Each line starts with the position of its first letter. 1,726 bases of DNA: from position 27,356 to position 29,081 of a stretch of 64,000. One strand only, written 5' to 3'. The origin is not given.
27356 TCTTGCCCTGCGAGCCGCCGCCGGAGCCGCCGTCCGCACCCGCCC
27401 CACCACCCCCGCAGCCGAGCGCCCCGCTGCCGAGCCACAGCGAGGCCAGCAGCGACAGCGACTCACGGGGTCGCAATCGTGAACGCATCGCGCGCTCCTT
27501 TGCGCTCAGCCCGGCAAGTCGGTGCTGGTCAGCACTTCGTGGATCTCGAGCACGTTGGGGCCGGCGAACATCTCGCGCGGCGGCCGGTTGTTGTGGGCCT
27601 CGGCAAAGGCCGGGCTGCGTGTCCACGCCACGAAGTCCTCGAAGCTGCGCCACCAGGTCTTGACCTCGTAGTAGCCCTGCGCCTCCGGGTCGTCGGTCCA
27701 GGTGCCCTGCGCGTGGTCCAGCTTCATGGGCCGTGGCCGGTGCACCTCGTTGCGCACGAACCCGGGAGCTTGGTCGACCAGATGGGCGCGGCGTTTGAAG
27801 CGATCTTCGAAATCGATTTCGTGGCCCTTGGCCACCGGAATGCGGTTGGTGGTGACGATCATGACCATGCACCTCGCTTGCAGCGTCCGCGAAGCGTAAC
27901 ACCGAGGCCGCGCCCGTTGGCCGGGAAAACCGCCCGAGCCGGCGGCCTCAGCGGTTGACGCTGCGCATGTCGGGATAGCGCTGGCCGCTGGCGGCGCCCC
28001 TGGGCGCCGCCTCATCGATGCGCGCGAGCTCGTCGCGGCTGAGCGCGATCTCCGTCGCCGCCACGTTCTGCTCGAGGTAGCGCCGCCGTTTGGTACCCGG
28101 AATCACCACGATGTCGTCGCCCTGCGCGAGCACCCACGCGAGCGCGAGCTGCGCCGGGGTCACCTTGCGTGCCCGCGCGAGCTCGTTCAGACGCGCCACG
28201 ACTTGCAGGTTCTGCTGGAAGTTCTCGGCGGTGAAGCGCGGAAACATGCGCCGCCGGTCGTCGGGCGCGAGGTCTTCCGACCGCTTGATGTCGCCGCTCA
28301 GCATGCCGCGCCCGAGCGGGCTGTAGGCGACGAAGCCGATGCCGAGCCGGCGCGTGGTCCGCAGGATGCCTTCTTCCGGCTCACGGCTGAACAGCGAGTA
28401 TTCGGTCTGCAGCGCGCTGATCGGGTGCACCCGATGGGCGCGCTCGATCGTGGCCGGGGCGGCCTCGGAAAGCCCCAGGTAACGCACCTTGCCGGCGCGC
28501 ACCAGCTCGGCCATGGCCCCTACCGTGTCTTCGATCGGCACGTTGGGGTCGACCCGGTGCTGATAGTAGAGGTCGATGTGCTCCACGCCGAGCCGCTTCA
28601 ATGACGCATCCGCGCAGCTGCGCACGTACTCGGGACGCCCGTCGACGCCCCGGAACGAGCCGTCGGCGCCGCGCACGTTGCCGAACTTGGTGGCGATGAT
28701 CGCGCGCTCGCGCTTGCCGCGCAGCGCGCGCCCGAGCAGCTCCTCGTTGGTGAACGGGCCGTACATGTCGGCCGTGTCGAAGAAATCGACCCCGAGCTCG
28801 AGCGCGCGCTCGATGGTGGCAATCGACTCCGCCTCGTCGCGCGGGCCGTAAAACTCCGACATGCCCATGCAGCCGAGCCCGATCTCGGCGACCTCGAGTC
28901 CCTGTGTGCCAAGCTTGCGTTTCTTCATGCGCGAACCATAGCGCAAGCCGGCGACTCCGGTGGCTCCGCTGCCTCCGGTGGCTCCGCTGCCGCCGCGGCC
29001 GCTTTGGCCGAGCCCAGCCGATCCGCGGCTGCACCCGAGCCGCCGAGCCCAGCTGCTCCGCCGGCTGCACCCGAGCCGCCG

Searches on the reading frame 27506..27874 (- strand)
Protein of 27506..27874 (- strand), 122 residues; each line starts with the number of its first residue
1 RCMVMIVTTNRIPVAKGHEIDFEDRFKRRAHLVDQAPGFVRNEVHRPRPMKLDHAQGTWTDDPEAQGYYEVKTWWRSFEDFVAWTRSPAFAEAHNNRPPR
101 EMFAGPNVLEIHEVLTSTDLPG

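Call 30: search_protein_families(library=pfam, proteins=[window:27506-27874:-], max_evalue=0.001)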
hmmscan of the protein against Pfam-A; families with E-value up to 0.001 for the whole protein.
window:27506-27874:- (122 aa): 1 family
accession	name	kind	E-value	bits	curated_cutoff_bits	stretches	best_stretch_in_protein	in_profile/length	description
PF03992.22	ABM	-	6e-12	46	23.1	1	5-95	1-77/78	Antibiotic biosynthesis monooxygenase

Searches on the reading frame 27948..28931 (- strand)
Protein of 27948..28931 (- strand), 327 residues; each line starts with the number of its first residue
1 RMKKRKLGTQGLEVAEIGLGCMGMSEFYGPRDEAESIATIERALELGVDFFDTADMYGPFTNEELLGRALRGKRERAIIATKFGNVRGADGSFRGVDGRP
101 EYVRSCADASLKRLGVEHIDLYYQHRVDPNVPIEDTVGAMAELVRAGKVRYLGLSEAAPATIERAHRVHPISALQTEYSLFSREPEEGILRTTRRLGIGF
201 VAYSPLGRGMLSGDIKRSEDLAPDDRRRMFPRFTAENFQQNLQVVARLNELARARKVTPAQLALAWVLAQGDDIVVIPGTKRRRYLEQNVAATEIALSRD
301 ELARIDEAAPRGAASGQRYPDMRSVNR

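Call 30: search_protein_families(library=pfam, proteins=[window:27948-28931:-], max_evalue=0.001)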
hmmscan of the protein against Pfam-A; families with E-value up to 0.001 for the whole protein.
window:27948-28931:- (327 aa): 1 family
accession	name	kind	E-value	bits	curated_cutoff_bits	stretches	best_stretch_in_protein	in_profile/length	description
PF00248.27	Aldo_ket_red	-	1.5e-82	277.4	24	1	16-308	1-289/291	Aldo/keto reductase family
